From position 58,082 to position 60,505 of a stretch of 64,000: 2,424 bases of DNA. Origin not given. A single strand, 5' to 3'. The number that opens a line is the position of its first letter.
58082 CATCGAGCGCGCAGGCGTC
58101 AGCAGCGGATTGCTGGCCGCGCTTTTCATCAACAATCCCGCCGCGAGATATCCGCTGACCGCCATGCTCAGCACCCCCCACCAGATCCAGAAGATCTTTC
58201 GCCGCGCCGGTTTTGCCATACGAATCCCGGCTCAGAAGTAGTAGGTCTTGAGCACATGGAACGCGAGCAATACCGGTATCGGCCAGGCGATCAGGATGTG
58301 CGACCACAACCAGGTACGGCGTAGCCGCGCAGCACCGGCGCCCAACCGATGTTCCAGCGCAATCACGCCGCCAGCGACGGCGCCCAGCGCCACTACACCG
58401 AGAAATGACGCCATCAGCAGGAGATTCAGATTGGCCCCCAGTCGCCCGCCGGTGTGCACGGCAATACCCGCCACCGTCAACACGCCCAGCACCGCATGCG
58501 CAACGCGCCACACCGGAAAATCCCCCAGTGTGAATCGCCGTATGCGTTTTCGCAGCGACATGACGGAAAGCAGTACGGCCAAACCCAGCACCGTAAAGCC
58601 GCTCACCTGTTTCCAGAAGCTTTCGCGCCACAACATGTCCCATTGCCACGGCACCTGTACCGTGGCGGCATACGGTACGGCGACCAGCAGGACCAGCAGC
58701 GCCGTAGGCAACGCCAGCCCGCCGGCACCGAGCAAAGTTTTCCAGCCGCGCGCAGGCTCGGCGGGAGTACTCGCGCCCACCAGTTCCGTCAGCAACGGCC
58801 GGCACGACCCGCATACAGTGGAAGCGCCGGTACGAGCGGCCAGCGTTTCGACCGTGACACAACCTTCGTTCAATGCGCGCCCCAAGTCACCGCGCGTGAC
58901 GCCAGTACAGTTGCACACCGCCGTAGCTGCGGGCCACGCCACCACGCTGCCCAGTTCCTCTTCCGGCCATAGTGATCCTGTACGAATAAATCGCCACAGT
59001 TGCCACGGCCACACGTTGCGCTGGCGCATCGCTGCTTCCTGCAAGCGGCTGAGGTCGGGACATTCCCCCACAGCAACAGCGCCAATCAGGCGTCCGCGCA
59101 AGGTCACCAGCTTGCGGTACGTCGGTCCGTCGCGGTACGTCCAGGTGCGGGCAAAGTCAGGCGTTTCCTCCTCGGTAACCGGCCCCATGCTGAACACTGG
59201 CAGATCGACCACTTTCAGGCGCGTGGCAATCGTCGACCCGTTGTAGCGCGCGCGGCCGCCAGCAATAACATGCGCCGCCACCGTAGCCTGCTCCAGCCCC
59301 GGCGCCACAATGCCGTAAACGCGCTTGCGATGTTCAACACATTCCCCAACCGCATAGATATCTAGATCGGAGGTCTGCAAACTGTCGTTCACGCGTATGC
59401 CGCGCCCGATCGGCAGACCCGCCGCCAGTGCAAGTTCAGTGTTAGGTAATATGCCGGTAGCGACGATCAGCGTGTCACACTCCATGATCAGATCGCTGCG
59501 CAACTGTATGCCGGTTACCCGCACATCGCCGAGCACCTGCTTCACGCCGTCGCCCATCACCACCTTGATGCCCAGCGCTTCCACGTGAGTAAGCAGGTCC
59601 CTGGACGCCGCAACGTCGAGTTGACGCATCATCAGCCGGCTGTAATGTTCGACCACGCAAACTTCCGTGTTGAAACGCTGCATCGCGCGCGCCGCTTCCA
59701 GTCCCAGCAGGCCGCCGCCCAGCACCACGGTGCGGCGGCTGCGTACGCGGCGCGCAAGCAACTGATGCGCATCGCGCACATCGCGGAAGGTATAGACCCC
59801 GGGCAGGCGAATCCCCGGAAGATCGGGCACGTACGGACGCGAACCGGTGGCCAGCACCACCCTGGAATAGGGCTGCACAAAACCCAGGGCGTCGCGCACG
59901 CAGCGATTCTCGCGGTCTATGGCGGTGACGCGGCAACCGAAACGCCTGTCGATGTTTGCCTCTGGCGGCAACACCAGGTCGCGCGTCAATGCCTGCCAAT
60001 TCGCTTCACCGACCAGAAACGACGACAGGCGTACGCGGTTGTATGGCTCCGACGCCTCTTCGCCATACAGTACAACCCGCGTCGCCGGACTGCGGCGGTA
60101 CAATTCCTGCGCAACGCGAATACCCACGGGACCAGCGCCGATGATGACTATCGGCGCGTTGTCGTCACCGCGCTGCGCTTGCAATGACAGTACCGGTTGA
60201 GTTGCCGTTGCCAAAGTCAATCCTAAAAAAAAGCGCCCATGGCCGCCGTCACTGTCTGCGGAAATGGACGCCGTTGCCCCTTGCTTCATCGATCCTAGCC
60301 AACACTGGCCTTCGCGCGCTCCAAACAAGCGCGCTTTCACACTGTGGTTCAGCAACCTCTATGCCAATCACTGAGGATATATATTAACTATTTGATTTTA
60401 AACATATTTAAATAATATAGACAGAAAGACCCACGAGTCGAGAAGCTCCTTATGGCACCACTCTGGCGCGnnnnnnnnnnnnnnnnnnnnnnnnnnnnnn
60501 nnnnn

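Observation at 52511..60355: Eight-gene periplasm-facing redox operon wedged into a nitrate/nitrite assimilation locus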

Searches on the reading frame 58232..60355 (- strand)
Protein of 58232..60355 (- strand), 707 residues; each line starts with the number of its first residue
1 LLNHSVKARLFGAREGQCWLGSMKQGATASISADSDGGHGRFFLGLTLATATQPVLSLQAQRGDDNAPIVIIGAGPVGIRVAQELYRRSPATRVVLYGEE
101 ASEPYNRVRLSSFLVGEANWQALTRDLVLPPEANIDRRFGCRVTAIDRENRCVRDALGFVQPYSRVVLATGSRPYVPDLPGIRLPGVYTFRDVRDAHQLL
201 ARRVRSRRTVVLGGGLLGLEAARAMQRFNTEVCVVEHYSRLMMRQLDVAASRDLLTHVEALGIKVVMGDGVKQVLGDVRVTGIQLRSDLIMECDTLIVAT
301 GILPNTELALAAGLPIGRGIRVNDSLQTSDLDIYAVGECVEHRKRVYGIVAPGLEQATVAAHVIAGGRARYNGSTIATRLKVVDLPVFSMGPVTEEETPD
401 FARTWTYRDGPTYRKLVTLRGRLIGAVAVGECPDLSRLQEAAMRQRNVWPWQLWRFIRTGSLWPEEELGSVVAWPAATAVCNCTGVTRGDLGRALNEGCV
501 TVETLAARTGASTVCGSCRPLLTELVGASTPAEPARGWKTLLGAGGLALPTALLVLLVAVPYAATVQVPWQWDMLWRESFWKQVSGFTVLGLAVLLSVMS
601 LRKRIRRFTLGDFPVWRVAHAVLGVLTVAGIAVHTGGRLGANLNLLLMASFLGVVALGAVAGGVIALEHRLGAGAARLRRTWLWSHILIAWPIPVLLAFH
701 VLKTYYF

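Call 4: search_protein_families(library=pfam, proteins=[window:58232-60355:-], max_evalue=0.01)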
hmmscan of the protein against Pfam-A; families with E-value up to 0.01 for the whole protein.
window:58232-60355:- (707 aa): 13 families
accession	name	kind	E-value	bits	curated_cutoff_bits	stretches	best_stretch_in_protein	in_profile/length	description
PF07992.20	Pyr_redox_2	-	1.1e-51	176.5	26.1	1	69-360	3-287/291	Pyridine nucleotide-disulphide oxidoreductase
PF00070.33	Pyr_redox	-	1.4e-17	64.4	22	1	208-286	1-80/82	Pyridine nucleotide-disulphide oxidoreductase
PF04324.20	Fer2_BFD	-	8.1e-11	42.5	26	1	480-526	2-48/50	BFD-like [2Fe-2S] binding domain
PF18267.7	Rubredoxin_C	-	4.3e-10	39.9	25.9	1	377-441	2-65/70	Rubredoxin NAD+ reductase C-terminal domain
PF13738.12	Pyr_redox_3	-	7.2e-06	25.9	30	0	165-308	127-273/305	Pyridine nucleotide-disulphide oxidoreductase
PF01266.30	DAO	-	5.1e-05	23.4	27.9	0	69-97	2-28/353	FAD dependent oxidoreductase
PF03486.20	HI0933_like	-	5.7e-05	23.1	50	0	208-241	2-35/244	HI0933-like protein Rossmann domain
PF02254.24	TrkA_N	-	0.00034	21.3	23.8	0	69-95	1-27/116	TrkA-N domain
PF13450.12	NAD_binding_8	-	0.00091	19.9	21.9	0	211-241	1-31/68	NAD(P)-binding Rossmann-like domain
PF05834.18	Lycopene_cycl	-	0.00092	18.8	23.4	0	69-106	2-41/380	Lycopene cyclase protein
PF13241.12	NAD_binding_7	-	0.0026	18.8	22.1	0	201-238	2-39/104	Putative NAD(P)-binding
PF01134.28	GIDA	-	0.0076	15.8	22.1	0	210-238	3-31/391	Glucose inhibited division protein A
PF02826.25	2-Hacid_dh_C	-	0.0085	15.9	25.1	0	196-240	26-70/178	D-isomer specific 2-hydroxyacid dehydrogenase, NAD binding domain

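Call 5: search_protein_families(library=ncbifam, proteins=[window:58232-60355:-], max_evalue=0.01)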
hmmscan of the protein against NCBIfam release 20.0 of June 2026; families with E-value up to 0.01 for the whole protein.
window:58232-60355:- (707 aa): 60 families (the best 25 are shown)
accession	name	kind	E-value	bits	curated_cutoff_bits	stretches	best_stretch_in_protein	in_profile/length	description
TIGR02374.1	nitri_red_nirB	equivalog_domain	1.7e-105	354.2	578.35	1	69-531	1-470/794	nitrite reductase large subunit NirB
NF011565.0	PRK14989.1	subfamily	5.2e-74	249.7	883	1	69-528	6-472/847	nitrite reductase large subunit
NF003437.0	PRK04965.1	equivalog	7.6e-45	153.5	392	1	67-395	3-330/378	NADH:flavorubredoxin reductase NorW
NF041682.1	ant_diox_AndAa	equivalog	5.4e-44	150.5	650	1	67-345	4-284/406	anthranilate 1,2-dioxygenase system ferredoxin--NAD(+) reductase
NF042949.2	3PPDioc_HcaD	equivalog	4.4e-41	140.9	450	1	68-344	3-280/386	3-phenylpropionate/cinnamic acid dioxygenase ferredoxin--NAD(+) reductase subunit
NF045765.1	PhenlGlyoxDHPadH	equivalog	3e-39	135.1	475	1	72-445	8-389/416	NADH-dependent phenylglyoxylate dehydrogenase subunit epsilon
TIGR03385.1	CoA_CoA_reduc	equivalog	2.6e-32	112.2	578.8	1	69-397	2-345/439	CoA-disulfide reductase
NF007123.0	PRK09564.1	equivalog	1.1e-30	106.8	458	1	69-397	3-346/444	CoA-disulfide reductase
NF046103.1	NOXase_Strep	equivalog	5.3e-27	94.9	600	1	142-341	77-282/442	H2O-forming NADH oxidase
NF007286.0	PRK09754.1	equivalog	1e-25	90.4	447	1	68-344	5-281/400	phenylpropionate dioxygenase ferredoxin reductase subunit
TIGR02053.1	MerA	equivalog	1e-23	84.1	454.45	1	162-364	129-328/465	mercury(II) reductase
NF004991.0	PRK06370.1-3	subfamily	1.9e-21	76.2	620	1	163-341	165-343/509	FAD-containing oxidoreductase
TIGR01350.1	lipoamide_DH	equivalog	3.3e-21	75.5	408.8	1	163-368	132-333/461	dihydrolipoyl dehydrogenase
NF041853.1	hythiocyan_redase_MerA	equivalog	6.1e-20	71.5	650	1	165-339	124-294/440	hypothiocyanous acid reductase MerA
NF003585.0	PRK05249.1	equivalog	8.6e-19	67.5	465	1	164-367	140-336/464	Si-specific NAD(P)(+) transhydrogenase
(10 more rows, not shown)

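Call 15: list_cluster_members(proteins=[P0001, window:58232-60148:-, window:56780-58219:-])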
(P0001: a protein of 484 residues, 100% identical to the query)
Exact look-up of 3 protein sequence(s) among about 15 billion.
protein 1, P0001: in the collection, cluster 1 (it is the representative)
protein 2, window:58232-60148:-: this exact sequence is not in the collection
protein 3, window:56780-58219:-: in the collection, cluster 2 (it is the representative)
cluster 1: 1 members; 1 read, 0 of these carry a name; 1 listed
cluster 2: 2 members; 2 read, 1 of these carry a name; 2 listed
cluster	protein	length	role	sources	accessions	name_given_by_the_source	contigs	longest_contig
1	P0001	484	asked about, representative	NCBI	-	-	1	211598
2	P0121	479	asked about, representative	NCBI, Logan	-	-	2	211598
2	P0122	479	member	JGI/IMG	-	hypothetical protein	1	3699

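Call 16: find_homologous_proteins(query=window:58232-60289:-)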
Query window:58232-60289:- (685 aa): 7969 proteins with E <= 0.001 among 8000 candidates; the best 120 are listed.
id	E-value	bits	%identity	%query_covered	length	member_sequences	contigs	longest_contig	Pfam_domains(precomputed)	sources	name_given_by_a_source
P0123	0.0e+0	1321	88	96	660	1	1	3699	PF01266.31,PF07992.21,PF00070.34,PF04324.21,PF13738.13,PF18267.8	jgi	jgi:nitrite reductase (NADH) large subunit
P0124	0.0e+0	1305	84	100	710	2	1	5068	PF01266.31,PF07992.21,PF00070.34,PF04324.21,PF13738.13,PF03486.21,PF18267.8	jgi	-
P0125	0.0e+0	1169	80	92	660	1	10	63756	PF07992.21,PF00070.34,PF04324.21,PF18267.8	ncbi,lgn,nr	ncbi:MAG: NAD(P)/FAD-dependent oxidoreductase [Betaproteobacteria bacterium]|nr:NAD(P)/FAD-dependent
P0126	0.0e+0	1166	79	93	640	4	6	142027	PF07992.21,PF00070.34,PF04324.21,PF18267.8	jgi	jgi:nitrite reductase (NADH) large subunit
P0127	0.0e+0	1164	80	92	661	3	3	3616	PF07992.21,PF00070.34,PF04324.21,PF13738.13,PF05834.19,PF18267.8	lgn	-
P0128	0.0e+0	1163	80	92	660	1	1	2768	PF07992.21,PF00070.34,PF04324.21,PF13738.13,PF18267.8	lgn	-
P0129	0.0e+0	1162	79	92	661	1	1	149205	PF01266.31,PF13450.13,PF07992.21,PF00070.34,PF04324.21,PF03486.21,PF18267.8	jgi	-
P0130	0.0e+0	1153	76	97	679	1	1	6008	PF07992.21,PF00070.34,PF04324.21,PF18267.8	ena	-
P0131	0.0e+0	1149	80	92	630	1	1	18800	PF07992.21,PF00070.34,PF04324.21,PF18267.8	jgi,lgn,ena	-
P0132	0.0e+0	1149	78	93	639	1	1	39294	PF07992.21,PF00070.34,PF04324.21,PF18267.8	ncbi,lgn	-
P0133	0.0e+0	1142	78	94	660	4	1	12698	PF07992.21,PF00070.34,PF04324.21,PF18267.8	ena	-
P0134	0.0e+0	1136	78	92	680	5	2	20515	PF01266.31,PF13450.13,PF07992.21,PF00070.34,PF04324.21,PF13738.13,PF18267.8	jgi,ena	jgi:nitrite reductase (NADH) large subunit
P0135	0.0e+0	1127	77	93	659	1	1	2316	PF07992.21,PF00070.34,PF04324.21,PF13738.13,PF18267.8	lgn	-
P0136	0.0e+0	1127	76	95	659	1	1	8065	PF07992.21,PF00070.34,PF04324.21,PF13738.13,PF03486.21,PF05834.19,PF18267.8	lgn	-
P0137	0.0e+0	1110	76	92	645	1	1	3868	PF07992.21,PF00070.34,PF04324.21,PF18267.8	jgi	jgi:nitrite reductase (NADH) large subunit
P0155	0.0e+0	1037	71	94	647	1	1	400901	PF01266.31,PF07992.21,PF00070.34,PF04324.21,PF13738.13,PF03486.21,PF01134.29,PF18267.8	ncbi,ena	-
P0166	2.2e-296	1003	67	96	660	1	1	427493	PF07992.21,PF00070.34,PF04324.21,PF13738.13,PF03486.21,PF18267.8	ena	-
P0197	1.3e-273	927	65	94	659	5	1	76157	PF01266.31,PF13450.13,PF07992.21,PF00070.34,PF04324.21,PF18267.8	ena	-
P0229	2.8e-258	877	64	93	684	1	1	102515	PF01266.31,PF07992.21,PF00070.34,PF04324.21,PF13738.13,PF18267.8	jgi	jgi:nitrite reductase (NADH) large subunit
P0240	2.6e-246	837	62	93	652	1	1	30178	PF01266.31,PF13450.13,PF07992.21,PF00070.34,PF04324.21,PF13738.13,PF18267.8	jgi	jgi:nitrite reductase (NADH) large subunit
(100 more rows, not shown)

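Call 17: find_encoding_contigs(protein=P0229, flank=10000, max_places=2)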
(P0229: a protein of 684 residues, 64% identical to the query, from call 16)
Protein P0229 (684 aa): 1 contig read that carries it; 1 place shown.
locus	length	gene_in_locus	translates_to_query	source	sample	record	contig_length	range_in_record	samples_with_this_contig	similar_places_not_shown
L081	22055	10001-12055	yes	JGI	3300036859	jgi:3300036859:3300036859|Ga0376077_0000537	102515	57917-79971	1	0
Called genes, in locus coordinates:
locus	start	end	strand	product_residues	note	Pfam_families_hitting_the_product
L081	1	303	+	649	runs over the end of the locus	PF16177:ACAS_N, PF00501:AMP-binding, PF13193:AMP-binding_C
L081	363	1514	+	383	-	PF03480:DctP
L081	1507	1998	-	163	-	PF00205:TPP_enzyme_M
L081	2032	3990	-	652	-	PF00990:GGDEF, PF00563:EAL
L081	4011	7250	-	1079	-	PF02310:B12-binding, PF03308:MeaB, PF02492:cobW (weak), PF01642:MM_CoA_mutase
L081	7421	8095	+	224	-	-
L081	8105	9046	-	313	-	PF12146:Hydrolase_4, PF00561:Abhydrolase_1, PF12697:Abhydrolase_6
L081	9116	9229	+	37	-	-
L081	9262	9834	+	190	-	PF00072:Response_reg, PF03861:ANTAR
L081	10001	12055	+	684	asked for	PF01266:DAO (faint), PF07992:Pyr_redox_2, PF13738:Pyr_redox_3 (faint), PF00070:Pyr_redox, PF18267:Rubredoxin_C, PF04324:Fer2_BFD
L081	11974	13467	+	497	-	PF02085:Cytochrom_CIII (faint), PF14522:Cytochrome_C7 (faint), PF14537:Cytochrom_c3_2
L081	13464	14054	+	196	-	PF11845:Tll0287-like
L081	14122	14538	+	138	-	PF00042:Globin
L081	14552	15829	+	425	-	PF13379:NMT1_2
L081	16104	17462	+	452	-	PF13379:NMT1_2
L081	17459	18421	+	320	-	PF00528:BPD_transp_1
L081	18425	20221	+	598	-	PF20703:nSTAND1 (faint), PF00005:ABC_tran, PF13191:AAA_16 (faint), PF13304:AAA_21 (faint), PF13401:AAA_22 (faint), PF13481:AAA_25 (faint), PF00005:ABC_tran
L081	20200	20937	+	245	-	PF00590:TP_methylase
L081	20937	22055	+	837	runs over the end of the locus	PF07992:Pyr_redox_2, PF00070:Pyr_redox, PF18267:Rubredoxin_C, PF04324:Fer2_BFD, PF03460:NIR_SIR_ferr, PF01077:NIR_SIR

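Call 18: find_encoding_contigs(protein=P0166, flank=10000, max_places=2)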
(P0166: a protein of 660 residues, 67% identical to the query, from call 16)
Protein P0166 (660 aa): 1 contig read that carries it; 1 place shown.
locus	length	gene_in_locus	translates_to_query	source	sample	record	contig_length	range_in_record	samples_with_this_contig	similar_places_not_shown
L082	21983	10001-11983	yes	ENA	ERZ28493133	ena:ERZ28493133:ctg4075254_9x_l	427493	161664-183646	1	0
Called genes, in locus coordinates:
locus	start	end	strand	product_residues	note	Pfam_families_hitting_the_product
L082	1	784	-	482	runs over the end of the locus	PF00361:Proton_antipo_M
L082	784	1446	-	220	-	-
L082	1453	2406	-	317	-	PF00146:NADHdh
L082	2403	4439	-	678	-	PF00361:Proton_antipo_M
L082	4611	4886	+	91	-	PF00708:Acylphosphatase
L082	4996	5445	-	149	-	PF02635:DsrE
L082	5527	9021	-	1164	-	PF02811:PHP, PF07733:DNA_pol3_alpha, PF17657:DNA_pol3_finger, PF14579:HHH_6, PF20914:DNA_pol_IIIA_C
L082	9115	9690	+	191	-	PF00072:Response_reg (weak), PF03861:ANTAR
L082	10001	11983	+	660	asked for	PF03486:HI0933_like (faint), PF07992:Pyr_redox_2, PF13738:Pyr_redox_3 (faint), PF00070:Pyr_redox, PF18267:Rubredoxin_C, PF04324:Fer2_BFD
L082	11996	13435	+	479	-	PF02085:Cytochrom_CIII (faint), PF14522:Cytochrome_C7 (faint), PF09699:Paired_CXXCH_1 (faint), PF14537:Cytochrom_c3_2 (weak)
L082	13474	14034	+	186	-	PF11845:Tll0287-like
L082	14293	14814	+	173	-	PF00116:COX2 (weak)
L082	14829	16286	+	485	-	PF00115:COX1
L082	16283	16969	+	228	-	PF02630:SCO1-SenC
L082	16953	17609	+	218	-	-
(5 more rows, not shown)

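Call 24: find_encoding_contigs(protein=P0155, flank=10000, max_places=1)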
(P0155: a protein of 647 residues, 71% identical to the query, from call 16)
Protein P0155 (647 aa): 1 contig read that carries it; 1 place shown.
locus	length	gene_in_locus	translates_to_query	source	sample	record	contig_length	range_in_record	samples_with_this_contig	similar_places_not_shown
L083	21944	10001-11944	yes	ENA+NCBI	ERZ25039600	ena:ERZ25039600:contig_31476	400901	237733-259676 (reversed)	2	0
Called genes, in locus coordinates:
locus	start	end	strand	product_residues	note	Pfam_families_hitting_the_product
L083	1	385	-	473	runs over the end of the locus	PF25145:NfeD1b_N, PF24961:NfeD_membrane, PF01957:NfeD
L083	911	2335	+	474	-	PF10082:BBP2_2, PF13505:OMP_b-brl (faint)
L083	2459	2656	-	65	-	-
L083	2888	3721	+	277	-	-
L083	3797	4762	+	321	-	-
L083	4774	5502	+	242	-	-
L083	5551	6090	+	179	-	-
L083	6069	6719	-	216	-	PF02589:LUD_dom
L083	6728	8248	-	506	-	PF00171:Aldedh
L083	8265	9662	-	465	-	PF02589:LUD_dom, PF13187:Fer4_9 (faint), PF00037:Fer4 (faint), PF13183:Fer4_8, PF13534:Fer4_17 (weak), PF11870:LutB_C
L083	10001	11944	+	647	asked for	PF01134:GIDA (faint), PF01266:DAO (faint), PF03486:HI0933_like (faint), PF07992:Pyr_redox_2, PF13738:Pyr_redox_3 (faint), PF00070:Pyr_redox, PF18267:Rubredoxin_C, PF04324:Fer2_BFD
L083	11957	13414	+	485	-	PF02085:Cytochrom_CIII (faint), PF14522:Cytochrome_C7 (faint), PF14537:Cytochrom_c3_2 (weak), PF22113:Mtrc-MtrF_II-IV_dom (faint)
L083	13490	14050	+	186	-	PF11845:Tll0287-like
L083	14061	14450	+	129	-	PF00034:Cytochrom_C, PF13442:Cytochrome_CBB3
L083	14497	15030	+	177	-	PF00116:COX2 (weak)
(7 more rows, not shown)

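Call 25: find_encoding_contigs(protein=P0240, flank=10000, max_places=1)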
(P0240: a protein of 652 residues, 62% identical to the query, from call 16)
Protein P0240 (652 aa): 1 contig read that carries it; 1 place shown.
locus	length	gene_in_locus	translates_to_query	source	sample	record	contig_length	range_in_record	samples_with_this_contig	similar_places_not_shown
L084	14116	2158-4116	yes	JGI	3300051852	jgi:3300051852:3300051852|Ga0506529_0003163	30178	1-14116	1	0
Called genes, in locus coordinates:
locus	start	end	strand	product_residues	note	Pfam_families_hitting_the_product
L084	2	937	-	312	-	?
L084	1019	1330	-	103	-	-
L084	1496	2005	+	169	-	PF00072:Response_reg, PF03861:ANTAR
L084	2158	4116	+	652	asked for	PF01266:DAO (faint), PF07992:Pyr_redox_2, PF13450:NAD_binding_8 (faint), PF13738:Pyr_redox_3 (faint), PF00070:Pyr_redox, PF18267:Rubredoxin_C, PF04324:Fer2_BFD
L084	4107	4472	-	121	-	-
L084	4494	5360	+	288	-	PF13435:Cytochrome_C554 (faint), PF02335:Cytochrom_C552 (faint), PF14537:Cytochrom_c3_2 (weak)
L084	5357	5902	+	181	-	PF11845:Tll0287-like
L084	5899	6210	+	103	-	PF00034:Cytochrom_C, PF13442:Cytochrome_CBB3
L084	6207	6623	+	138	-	PF00042:Globin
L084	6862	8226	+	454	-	PF13379:NMT1_2, PF09084:NMT1 (faint)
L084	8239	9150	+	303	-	PF00528:BPD_transp_1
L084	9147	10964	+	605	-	PF03193:RsgA_GTPase (faint), PF13481:AAA_25 (faint), PF00005:ABC_tran, PF09818:ABC_ATPase (faint), PF13191:AAA_16 (faint), PF13401:AAA_22 (faint), PF13555:AAA_29 (faint), PF00005:ABC_tran, +2 more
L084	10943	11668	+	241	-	PF00590:TP_methylase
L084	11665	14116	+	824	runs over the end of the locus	PF07992:Pyr_redox_2, PF13738:Pyr_redox_3 (weak), PF00070:Pyr_redox, PF00890:FAD_binding_2 (faint), PF18267:Rubredoxin_C, PF04324:Fer2_BFD, PF03460:NIR_SIR_ferr, PF01077:NIR_SIR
